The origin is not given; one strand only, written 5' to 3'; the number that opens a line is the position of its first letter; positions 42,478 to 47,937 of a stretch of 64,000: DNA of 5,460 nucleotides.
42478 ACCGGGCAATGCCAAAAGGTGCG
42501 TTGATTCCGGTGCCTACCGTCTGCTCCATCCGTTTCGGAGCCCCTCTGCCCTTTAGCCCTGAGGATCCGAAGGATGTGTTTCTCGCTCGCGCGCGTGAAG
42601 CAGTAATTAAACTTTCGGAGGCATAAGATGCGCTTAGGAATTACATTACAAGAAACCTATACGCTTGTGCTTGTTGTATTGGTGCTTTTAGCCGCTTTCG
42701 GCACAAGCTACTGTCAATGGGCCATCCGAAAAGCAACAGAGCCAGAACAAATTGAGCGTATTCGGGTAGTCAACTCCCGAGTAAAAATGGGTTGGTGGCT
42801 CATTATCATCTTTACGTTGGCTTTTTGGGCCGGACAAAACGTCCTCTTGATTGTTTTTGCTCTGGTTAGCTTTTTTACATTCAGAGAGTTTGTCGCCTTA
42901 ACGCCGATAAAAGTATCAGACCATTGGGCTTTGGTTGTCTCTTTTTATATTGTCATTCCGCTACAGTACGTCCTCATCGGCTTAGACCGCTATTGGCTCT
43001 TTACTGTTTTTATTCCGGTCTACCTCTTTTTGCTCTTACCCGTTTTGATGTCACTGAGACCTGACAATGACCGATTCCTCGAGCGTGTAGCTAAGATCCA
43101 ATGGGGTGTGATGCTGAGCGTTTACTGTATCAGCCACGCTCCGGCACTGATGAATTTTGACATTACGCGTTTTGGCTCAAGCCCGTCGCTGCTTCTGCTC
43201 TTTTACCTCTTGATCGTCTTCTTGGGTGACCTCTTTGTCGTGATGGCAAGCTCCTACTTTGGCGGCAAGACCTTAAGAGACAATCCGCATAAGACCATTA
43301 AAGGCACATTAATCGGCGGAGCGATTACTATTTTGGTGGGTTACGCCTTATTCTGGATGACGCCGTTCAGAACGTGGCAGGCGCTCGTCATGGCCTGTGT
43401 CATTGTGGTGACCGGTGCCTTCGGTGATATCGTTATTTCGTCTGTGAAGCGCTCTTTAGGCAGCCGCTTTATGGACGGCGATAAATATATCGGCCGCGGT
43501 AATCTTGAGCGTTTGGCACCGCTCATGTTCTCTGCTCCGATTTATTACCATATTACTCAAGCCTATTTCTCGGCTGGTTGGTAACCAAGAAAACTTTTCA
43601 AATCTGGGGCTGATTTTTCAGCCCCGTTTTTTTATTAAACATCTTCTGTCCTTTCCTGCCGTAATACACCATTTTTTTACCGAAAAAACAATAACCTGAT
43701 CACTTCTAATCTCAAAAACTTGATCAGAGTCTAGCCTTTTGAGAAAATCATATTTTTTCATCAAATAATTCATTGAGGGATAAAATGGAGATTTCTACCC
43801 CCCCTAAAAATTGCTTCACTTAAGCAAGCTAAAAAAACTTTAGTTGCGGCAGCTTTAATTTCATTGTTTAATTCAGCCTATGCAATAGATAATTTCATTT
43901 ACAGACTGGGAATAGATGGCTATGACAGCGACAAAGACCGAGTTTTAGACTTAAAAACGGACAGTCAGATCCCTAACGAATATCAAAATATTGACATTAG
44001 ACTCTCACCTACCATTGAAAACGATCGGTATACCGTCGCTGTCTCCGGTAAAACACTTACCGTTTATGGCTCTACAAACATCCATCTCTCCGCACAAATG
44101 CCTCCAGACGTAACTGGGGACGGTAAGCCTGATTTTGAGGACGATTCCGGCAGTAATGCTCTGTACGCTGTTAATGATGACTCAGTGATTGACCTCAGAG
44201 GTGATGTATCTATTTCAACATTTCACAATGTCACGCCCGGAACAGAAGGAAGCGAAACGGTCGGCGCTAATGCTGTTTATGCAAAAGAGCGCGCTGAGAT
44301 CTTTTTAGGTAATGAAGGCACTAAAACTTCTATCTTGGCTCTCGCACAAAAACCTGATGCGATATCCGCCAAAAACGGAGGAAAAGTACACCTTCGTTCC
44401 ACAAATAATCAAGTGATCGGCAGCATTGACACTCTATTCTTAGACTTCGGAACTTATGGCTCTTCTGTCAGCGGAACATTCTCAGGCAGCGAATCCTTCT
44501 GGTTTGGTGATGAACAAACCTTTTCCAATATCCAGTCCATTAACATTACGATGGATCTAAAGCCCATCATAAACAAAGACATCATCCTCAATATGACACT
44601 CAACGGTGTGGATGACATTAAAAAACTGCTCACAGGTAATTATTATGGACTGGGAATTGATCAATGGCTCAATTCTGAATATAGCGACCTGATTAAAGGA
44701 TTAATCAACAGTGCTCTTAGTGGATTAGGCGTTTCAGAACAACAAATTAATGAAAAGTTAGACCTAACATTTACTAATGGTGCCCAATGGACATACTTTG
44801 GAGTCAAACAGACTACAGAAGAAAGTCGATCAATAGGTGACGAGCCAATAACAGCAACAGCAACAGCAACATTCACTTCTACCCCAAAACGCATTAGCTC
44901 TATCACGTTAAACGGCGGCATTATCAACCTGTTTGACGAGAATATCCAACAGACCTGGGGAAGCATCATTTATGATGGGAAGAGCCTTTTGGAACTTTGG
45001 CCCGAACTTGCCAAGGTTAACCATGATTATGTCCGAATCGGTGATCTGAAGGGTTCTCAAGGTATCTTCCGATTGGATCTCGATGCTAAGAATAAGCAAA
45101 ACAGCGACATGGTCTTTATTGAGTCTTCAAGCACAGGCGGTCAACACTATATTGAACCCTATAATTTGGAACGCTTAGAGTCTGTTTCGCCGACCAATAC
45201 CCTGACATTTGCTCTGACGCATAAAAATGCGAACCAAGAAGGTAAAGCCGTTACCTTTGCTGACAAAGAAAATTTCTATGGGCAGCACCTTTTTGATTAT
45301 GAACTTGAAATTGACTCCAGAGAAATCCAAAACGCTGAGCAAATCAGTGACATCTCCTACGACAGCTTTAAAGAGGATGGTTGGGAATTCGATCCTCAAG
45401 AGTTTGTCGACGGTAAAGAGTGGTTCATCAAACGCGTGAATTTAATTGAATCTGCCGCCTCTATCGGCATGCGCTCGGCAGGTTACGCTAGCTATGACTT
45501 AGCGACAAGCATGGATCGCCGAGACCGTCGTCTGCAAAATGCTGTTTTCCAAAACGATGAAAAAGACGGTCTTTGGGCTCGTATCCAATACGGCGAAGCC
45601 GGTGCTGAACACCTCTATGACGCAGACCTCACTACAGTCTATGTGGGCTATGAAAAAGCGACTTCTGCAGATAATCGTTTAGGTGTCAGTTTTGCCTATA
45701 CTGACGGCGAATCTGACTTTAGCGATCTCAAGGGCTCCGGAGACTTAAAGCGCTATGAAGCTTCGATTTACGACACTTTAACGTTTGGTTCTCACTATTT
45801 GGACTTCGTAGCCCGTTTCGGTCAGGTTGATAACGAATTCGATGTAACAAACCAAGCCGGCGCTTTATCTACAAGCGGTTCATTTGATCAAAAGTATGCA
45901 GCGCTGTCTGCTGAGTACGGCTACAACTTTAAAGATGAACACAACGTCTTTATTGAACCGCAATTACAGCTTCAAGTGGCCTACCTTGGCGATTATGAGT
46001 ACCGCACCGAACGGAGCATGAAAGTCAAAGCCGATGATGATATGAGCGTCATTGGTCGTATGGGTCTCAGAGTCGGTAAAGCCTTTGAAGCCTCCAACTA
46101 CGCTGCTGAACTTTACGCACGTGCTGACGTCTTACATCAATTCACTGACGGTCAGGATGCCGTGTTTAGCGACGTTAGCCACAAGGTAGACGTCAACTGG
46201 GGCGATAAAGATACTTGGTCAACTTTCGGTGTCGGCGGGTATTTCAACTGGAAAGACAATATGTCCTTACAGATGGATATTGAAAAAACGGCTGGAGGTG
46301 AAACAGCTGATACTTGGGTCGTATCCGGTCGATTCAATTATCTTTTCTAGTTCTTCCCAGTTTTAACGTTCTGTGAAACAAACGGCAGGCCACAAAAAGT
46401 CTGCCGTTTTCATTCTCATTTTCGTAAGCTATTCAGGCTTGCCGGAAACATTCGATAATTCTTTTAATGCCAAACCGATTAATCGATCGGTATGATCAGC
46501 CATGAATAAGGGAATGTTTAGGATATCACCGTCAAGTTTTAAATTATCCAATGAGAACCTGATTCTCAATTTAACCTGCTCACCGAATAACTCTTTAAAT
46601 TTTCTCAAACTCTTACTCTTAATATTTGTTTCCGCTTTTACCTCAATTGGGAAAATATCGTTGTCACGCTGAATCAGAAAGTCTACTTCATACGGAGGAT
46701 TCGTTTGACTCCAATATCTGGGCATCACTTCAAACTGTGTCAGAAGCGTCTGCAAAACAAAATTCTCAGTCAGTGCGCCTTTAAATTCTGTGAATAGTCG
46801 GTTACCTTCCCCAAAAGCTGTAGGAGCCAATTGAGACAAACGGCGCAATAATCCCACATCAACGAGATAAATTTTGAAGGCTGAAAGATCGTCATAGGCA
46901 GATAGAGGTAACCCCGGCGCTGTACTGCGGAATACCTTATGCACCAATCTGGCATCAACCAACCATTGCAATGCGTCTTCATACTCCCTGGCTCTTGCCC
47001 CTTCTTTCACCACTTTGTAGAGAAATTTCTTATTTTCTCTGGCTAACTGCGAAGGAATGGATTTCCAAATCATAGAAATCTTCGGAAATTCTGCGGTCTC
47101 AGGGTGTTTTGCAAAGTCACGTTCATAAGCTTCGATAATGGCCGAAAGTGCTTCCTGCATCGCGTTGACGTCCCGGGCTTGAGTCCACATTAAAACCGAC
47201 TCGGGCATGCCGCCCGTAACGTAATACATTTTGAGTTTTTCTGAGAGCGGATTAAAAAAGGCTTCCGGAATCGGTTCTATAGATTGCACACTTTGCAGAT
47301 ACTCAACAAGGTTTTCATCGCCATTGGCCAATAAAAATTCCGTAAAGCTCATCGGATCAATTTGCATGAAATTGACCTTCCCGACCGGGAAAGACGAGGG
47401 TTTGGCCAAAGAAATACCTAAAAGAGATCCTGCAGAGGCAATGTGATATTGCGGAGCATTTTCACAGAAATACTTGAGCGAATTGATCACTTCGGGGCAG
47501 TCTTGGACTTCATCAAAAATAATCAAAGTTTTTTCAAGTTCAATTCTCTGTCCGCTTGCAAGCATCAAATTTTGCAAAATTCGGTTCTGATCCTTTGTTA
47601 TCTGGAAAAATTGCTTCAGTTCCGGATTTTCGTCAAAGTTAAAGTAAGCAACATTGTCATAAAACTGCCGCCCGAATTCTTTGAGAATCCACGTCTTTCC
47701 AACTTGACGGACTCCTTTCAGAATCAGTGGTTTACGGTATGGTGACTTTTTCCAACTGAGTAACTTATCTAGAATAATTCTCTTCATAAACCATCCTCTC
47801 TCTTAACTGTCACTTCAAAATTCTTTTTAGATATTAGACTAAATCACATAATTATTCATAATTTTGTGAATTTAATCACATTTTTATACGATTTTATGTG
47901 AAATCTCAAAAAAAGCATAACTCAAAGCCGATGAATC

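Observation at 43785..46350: Autotransporter gene switched OFF by a 7-C homopolymer in its signal-peptide region; candidate slipped-strand phase variation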

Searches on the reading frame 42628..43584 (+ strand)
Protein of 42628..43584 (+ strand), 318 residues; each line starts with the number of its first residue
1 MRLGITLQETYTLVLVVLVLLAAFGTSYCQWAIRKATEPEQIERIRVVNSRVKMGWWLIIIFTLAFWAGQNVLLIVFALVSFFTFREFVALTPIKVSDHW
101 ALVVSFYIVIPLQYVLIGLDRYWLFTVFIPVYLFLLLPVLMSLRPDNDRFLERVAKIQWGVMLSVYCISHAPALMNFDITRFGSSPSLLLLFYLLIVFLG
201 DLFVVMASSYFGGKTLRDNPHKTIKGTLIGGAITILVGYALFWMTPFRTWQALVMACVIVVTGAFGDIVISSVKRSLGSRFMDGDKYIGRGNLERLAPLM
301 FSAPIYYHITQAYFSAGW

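Call 71: search_protein_families(library=pfam, proteins=[window:42628-43584:+], max_evalue=0.00001)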
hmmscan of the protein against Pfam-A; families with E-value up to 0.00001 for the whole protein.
window:42628-43584:+ (318 aa): 1 family
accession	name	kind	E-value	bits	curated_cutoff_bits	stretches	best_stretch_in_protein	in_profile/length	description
PF01148.25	CTP_transf_1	-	9.3e-28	98.2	24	1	50-310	2-261/264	Cytidylyltransferase family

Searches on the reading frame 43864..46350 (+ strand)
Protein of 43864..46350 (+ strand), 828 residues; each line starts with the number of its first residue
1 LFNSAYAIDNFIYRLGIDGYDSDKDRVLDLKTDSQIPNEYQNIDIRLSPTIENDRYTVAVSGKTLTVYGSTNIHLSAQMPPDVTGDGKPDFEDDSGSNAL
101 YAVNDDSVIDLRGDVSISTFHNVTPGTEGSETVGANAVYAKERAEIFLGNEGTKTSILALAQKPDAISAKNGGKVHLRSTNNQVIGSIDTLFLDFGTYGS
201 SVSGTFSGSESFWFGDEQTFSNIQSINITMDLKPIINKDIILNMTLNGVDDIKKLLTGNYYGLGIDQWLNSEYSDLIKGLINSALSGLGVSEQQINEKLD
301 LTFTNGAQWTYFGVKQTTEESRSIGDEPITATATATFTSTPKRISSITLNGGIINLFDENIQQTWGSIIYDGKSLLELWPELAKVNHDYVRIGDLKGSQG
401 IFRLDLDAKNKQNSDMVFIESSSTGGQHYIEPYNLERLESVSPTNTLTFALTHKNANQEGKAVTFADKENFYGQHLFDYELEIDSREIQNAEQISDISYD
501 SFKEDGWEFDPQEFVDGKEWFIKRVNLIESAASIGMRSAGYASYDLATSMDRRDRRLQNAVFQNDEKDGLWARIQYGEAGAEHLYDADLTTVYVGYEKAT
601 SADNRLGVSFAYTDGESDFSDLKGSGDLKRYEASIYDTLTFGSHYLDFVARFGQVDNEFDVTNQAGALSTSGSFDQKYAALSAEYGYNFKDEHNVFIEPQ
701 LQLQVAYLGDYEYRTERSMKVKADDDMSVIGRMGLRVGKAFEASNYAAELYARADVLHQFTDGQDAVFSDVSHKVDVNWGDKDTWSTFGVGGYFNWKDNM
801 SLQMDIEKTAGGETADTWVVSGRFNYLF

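Call 35: predict_structure(alignment_id=A1)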
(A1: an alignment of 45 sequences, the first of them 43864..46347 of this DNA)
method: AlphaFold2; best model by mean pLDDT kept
length: 828 residues; sequences in the alignment: 45
mean_pLDDT: 65.0   pTM: 0.64
mean pLDDT of the five models: 65.0, 60.9, 60.4, 56.3, 55.3
residues with pLDDT >= 90: 210; 70-90: 265; 50-70: 49; < 50: 304
segments of 3 or more residues with pLDDT < 50: 1-6, 532-828
pLDDT, mean of each block of 10 residues (from residue 1): 53 87 82 87 91 83 95 89 60 75 95 96 66 80 96 94 89 96 95 90 95 93 89 86 90 92 92 91 86 89 95 81 78 85 89 85 85 84 85 89 84 84 83 74 73 77 82 65 90 83 77 89 74 36 29 31 30 29 28 32 30 31 28 28 30 30 26 29 35 40 37 31 36 32 30 28 25 24 25 27 25 24 21
secondary structure, 60 per line:
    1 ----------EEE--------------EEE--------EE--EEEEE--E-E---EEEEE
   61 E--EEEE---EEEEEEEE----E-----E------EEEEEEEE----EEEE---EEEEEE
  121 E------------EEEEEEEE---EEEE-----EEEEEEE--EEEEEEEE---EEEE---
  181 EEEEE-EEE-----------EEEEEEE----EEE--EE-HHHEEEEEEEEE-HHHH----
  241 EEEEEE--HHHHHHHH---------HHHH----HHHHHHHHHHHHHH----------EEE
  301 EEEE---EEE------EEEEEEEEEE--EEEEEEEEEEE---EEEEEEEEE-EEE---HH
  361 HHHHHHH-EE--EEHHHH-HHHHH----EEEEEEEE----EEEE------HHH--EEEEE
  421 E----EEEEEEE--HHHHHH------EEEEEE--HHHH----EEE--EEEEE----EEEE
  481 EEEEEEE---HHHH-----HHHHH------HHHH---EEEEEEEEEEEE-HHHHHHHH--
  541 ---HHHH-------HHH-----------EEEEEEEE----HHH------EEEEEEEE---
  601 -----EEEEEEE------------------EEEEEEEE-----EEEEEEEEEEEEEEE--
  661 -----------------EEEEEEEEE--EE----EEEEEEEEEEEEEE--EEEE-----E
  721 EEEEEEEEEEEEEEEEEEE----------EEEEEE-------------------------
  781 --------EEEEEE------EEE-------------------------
elements in order (helices of 4 or more, strands of 3 or more residues): E11-13 E28-30 E43-47 E56-61 E64-67 E71-78 E96-103 E108-111 E115-121 E134-141 E145-148 E154-160 E163-170 E174-177 E181-185 E187-189 E201-207 E212-214 E223-231 H233-236 E241-246 H249-256 H266-269 H274-287 E298-304 E308-310 E317-326 E329-339 E343-351 E353-355 H359-367 H375-378 H380-384 E389-396 E401-404 E416-421 E426-432 H435-440 E447-452 H455-458 E463-465 E468-472 E477-487 H491-494 H500-504 H511-514 E518-529 H531-538 H544-547 E569-576 E590-597 E606-612 E631-638 E644-658 E678-686 E695-708 E711-714 E720-739 E750-755 E789-794 E801-803

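Call 50: find_encoding_contigs(protein=window:43864-46350:+, flank=1500, max_places=10)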
Protein window:43864-46350:+ (828 aa): 7 contigs read that carry it; 1 place shown.
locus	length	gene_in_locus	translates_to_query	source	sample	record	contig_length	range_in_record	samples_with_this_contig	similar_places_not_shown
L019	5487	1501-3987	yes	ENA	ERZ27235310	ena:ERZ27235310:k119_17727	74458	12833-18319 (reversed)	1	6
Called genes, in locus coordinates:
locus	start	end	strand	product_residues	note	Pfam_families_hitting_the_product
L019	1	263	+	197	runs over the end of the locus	PF01553:Acyltransferase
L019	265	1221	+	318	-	PF01148:CTP_transf_1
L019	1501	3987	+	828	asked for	PF03797:Autotransporter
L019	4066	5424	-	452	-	PF13173:AAA_14, PF13635:DUF4143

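Call 55: search_solved_structures(query=A1, max_evalue=0.01)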
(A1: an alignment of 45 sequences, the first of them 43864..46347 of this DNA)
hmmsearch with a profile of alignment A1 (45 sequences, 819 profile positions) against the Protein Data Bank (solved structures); distinct sequences matched with E-value up to 0.01: 4.
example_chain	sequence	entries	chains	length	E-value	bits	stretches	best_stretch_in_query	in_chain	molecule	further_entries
7ttc_P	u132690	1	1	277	2.5e-12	49.3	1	558-817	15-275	Serine protease EspP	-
2qom_A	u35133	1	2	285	4.9e-12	48.3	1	558-811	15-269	Serine protease espP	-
3aeh_A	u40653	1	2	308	1.2e-11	47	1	540-805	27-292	Hemoglobin-binding protease hbp autotransporter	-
3qq2_A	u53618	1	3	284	9.7e-08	34.1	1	617-744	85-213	BrkA autotransporter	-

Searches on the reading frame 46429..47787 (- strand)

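Call 71: search_protein_families(library=pfam, proteins=[window:46429-47787:-], max_evalue=0.00001)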
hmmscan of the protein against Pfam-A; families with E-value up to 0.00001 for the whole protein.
window:46429-47787:- (452 aa): 2 families
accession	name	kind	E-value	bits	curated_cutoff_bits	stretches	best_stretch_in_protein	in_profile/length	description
PF13635.12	DUF4143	-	2.9e-38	131.6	28.1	1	222-385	1-159/160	Domain of unknown function (DUF4143)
PF13173.12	AAA_14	-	4.6e-28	98.2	27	1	18-152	2-129/129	AAA domain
